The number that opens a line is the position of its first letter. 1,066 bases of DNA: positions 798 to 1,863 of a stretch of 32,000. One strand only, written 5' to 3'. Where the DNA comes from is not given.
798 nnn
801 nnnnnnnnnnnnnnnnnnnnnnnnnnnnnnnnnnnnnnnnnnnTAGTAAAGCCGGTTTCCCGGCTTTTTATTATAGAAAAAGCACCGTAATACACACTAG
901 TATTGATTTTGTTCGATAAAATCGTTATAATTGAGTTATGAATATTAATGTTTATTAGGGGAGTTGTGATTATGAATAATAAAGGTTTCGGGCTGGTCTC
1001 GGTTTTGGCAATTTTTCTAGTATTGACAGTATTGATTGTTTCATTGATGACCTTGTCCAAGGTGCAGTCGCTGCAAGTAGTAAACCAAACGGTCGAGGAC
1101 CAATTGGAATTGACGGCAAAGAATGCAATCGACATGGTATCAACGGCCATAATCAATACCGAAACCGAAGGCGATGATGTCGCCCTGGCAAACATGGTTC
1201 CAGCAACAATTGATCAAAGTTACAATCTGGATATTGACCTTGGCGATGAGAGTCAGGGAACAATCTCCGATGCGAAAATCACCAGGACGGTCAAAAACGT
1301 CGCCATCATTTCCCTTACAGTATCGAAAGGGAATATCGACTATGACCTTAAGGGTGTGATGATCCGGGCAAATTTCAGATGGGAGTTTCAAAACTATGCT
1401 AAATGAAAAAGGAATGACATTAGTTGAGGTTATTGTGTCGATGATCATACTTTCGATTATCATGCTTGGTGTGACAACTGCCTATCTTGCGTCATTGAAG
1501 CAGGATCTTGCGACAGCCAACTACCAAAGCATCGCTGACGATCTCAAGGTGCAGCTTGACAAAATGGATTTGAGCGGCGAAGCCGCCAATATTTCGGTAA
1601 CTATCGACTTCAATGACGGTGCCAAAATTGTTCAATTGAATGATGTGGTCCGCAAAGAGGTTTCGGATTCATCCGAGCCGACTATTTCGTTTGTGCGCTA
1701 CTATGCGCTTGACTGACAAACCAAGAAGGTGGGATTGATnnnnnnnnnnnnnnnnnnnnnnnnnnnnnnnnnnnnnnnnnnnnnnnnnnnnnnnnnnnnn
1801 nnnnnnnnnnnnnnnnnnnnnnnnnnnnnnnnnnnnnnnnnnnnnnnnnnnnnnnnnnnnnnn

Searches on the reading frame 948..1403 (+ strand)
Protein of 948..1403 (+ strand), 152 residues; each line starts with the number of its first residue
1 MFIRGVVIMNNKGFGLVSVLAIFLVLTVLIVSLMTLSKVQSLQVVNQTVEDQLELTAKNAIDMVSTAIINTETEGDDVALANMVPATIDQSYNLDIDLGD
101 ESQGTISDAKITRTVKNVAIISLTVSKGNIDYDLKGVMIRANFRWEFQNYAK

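Call 3: search_protein_families(library=pfam, proteins=[window:948-1403:+], max_evalue=1)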
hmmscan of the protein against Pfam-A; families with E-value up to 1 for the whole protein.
window:948-1403:+ (152 aa): 2 families
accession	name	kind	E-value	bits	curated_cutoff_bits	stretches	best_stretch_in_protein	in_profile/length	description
PF16448.10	LapD_MoxY_N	-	0.00041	20.7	25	1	44-107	7-70/124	LapD/MoxY periplasmic domain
PF05507.16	MAGP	-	0.08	13.7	28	1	27-93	7-71/137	Microfibril-associated glycoprotein (MAGP)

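Call 4: search_protein_families(library=ncbifam, proteins=[window:948-1403:+], max_evalue=1)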
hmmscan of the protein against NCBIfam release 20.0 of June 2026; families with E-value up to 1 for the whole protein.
window:948-1403:+ (152 aa): 4 families
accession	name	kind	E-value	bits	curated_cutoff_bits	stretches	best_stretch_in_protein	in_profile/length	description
NF037980.1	T2SS_GspK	equivalog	8.9e-05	22.2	130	1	12-109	2-97/307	type II secretion system minor pseudopilin GspK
TIGR00691.1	spoT_relA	subfamily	0.04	12.2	499.2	1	36-129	331-426/687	RelA/SpoT family protein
TIGR01028.1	uS7_euk_arch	equivalog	0.046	13.4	200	1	35-80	65-110/186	30S ribosomal protein S7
TIGR02600.1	Verru_Chthon_A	subfamily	0.21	9.4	332.3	1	13-74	1-62/1296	Verru_Chthon cassette protein A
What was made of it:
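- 972..1406 (+): First cassette gene. It encodes a 144-aa pilin-like protein (MNNKG|FGLVS...) without Glu5, as in GspK. The mechanical ORF starts at 948. Weak NCBIfam GspK match, E 8.9e-5 (call 4).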

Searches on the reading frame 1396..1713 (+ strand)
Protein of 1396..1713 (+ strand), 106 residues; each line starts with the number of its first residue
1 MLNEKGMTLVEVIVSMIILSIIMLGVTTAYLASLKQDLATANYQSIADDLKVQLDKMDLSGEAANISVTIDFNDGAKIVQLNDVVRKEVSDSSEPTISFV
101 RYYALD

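Call 3: search_protein_families(library=pfam, proteins=[window:1396-1713:+], max_evalue=1)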
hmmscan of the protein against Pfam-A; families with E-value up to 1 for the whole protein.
window:1396-1713:+ (106 aa): 2 families
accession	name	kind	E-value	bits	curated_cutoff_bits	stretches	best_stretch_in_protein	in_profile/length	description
PF07963.17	N_methyl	-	1.2e-07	31.5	21.2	1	1-26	1-26/27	Prokaryotic N-terminal methylation motif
PF05751.16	FixH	-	0.15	12.5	23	1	12-101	10-98/150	FixH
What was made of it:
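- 1396..1716 (+): Second cassette gene: 106-aa minor pilin (MLNEKG|MTLVE...). PF07963 at 31.5 bits, above cut-off (call 3).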

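Call 4: search_protein_families(library=ncbifam, proteins=[window:1396-1713:+], max_evalue=1)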
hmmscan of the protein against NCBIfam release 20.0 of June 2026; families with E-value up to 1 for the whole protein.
window:1396-1713:+ (106 aa): 19 families
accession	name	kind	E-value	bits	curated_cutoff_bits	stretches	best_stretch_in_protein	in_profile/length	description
TIGR02523.1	type_IV_pilV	equivalog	2e-06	28.3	52.2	1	5-54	2-50/139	type IV pilus modification protein PilV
TIGR02532.1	IV_pilin_GFxxxE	domain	1.2e-05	24.9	16.3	1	5-26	2-23/24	prepilin-type N-terminal cleavage/methylation domain-containing protein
NF007848.0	PRK10557.1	equivalog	2.4e-05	23.7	120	1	3-47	9-53/192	prepilin peptidase-dependent protein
NF041013.1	T4P_ComGE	equivalog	7.7e-05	22.7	49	1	4-76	3-75/83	competence type IV pilus minor pilin ComGE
NF041002.1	pilin_ComGF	equivalog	0.00028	21.1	80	1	4-89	1-96/139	competence type IV pilus minor pilin ComGF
TIGR02599.1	TIGR02599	subfamily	0.00057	19.2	256.5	1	6-39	1-33/361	Verru_Chthon cassette protein C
TIGR01708.2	typeII_sec_gspH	equivalog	0.0022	18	80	1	4-84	1-78/169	type II secretion system minor pseudopilin GspH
NF040982.1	ComGD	equivalog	0.003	18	70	1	4-76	1-69/139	competence type IV pilus minor pilin ComGD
NF007660.0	PRK10332.1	equivalog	0.014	15.9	86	1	3-45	7-49/107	prepilin-type N-terminal cleavage/methylation domain-containing protein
NF040999.1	pilin_ComGC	equivalog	0.016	15.4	75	1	4-59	1-55/84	competence type IV pilus major pilin ComGC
TIGR01710.1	typeII_sec_gspG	equivalog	0.017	15.1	88.85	1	5-58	1-53/134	type II secretion system major pseudopilin GspG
NF051896.1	tapirin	equivalog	0.029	12.7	600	1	3-40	16-53/660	cellulose-binding protein tapirin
NF010456.0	PRK13883.1-2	equivalog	0.047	13.5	319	1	13-57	4-48/160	conjugal transfer protein TrbH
NF007862.0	PRK10574.1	equivalog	0.052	13.7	138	1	2-47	2-47/145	prepilin peptidase-dependent pilin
NF007800.0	PRK10506.1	equivalog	0.075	12.8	158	1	3-26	7-30/163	prepilin peptidase-dependent protein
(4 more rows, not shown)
